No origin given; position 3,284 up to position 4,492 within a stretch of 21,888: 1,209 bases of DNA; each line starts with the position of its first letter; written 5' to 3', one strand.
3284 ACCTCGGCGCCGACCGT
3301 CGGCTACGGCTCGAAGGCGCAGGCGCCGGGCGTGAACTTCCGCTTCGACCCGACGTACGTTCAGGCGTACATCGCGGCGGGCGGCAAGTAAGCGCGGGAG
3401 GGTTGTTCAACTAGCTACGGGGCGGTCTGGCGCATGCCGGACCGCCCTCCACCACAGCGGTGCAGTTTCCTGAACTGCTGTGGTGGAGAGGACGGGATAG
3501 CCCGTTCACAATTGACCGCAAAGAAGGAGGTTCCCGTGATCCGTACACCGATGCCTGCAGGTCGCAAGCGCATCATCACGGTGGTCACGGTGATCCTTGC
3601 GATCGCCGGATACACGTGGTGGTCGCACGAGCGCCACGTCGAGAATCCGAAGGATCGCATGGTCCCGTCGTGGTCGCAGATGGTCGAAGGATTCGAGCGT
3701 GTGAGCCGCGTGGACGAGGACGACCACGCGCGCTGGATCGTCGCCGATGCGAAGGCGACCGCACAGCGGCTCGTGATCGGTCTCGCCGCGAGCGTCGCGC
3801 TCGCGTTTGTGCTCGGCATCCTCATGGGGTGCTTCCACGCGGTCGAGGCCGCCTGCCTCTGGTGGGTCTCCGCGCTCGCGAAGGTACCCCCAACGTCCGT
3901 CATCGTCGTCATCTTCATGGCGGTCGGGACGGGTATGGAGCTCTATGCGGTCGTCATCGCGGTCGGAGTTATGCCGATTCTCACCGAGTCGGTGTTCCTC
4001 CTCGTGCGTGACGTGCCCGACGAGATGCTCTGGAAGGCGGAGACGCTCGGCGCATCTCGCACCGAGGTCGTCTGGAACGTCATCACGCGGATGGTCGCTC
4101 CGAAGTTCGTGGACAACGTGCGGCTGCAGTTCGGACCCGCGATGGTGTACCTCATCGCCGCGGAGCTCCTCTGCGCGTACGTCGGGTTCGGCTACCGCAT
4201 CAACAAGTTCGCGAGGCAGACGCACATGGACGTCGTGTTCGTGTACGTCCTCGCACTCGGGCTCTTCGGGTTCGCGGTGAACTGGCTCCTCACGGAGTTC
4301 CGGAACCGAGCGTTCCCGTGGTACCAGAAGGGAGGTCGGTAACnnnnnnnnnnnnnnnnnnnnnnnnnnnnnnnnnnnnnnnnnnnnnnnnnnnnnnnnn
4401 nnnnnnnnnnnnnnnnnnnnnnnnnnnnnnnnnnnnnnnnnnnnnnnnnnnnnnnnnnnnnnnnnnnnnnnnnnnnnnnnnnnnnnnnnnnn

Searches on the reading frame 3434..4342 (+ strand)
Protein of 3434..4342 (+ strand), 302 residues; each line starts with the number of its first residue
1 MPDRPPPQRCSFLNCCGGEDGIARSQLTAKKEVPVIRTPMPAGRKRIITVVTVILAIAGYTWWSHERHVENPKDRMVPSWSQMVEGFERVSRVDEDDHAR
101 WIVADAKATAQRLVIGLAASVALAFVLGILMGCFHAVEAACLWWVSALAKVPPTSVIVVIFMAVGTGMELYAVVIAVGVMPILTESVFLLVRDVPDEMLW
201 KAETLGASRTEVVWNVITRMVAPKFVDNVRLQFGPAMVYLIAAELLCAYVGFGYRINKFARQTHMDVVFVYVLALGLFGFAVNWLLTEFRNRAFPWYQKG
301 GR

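Call 55: search_protein_families(library=pfam, proteins=[window:3434-4342:+], max_evalue=0.001)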
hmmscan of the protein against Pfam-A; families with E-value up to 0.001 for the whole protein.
window:3434-4342:+ (302 aa): 1 family
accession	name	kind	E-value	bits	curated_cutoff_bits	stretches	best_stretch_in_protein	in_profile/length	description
PF00528.27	BPD_transp_1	-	8.8e-13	48.8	26.4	1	125-287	2-176/184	Binding-protein-dependent transport system inner membrane component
